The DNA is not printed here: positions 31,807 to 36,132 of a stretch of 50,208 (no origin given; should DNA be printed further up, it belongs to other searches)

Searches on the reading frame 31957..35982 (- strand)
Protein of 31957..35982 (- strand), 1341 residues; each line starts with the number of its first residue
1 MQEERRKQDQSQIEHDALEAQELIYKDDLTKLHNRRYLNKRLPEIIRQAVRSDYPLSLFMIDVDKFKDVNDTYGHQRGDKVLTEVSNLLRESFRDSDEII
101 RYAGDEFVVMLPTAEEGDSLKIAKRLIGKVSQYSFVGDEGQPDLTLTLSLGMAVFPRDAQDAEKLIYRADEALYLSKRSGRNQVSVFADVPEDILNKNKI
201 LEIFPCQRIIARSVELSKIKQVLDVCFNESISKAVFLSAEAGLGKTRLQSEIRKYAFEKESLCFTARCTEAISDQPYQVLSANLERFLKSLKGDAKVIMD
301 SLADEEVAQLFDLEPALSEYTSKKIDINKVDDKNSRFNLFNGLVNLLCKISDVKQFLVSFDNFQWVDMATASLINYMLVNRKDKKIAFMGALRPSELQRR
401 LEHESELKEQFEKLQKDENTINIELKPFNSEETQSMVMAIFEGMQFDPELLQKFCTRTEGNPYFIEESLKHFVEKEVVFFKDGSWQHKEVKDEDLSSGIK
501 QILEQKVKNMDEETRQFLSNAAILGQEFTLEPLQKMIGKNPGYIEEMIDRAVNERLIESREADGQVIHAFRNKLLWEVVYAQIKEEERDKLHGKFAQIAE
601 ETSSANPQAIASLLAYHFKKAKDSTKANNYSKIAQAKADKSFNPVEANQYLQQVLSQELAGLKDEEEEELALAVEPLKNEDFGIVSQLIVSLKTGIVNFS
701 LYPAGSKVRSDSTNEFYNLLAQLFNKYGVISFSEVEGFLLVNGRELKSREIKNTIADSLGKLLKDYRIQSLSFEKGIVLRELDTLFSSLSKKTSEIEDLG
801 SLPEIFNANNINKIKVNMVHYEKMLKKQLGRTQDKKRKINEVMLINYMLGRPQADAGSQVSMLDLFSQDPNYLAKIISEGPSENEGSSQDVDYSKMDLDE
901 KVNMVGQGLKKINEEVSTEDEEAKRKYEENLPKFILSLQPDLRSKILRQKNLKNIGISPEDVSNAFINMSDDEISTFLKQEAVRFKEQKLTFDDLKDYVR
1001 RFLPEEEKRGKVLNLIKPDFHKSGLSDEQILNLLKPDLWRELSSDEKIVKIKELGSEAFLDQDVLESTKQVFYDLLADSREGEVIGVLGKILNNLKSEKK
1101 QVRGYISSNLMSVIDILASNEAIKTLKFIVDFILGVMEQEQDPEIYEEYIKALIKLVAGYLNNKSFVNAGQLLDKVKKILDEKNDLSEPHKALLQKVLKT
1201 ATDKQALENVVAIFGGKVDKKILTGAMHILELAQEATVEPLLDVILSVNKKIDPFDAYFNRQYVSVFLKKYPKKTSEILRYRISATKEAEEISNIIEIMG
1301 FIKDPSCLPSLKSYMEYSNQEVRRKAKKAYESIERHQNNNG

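Call 4: search_protein_families(library=pfam, proteins=[window:31957-35982:-], max_evalue=0.01)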
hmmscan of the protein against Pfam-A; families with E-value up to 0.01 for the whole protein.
window:31957-35982:- (1341 aa): 3 families
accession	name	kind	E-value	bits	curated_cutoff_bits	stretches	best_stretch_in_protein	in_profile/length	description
PF00990.26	GGDEF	-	2.7e-43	148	23.8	1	26-183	3-161/161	Diguanylate cyclase, GGDEF domain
PF13191.12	AAA_16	-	2.7e-12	47.9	32.6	1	210-381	3-159/167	AAA ATPase domain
PF24898.2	GGDEF_GdpP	-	0.00038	21.2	30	1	61-189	1-121/126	Cyclic-di-AMP phosphodiesterase GdpP-like, GGDEF domain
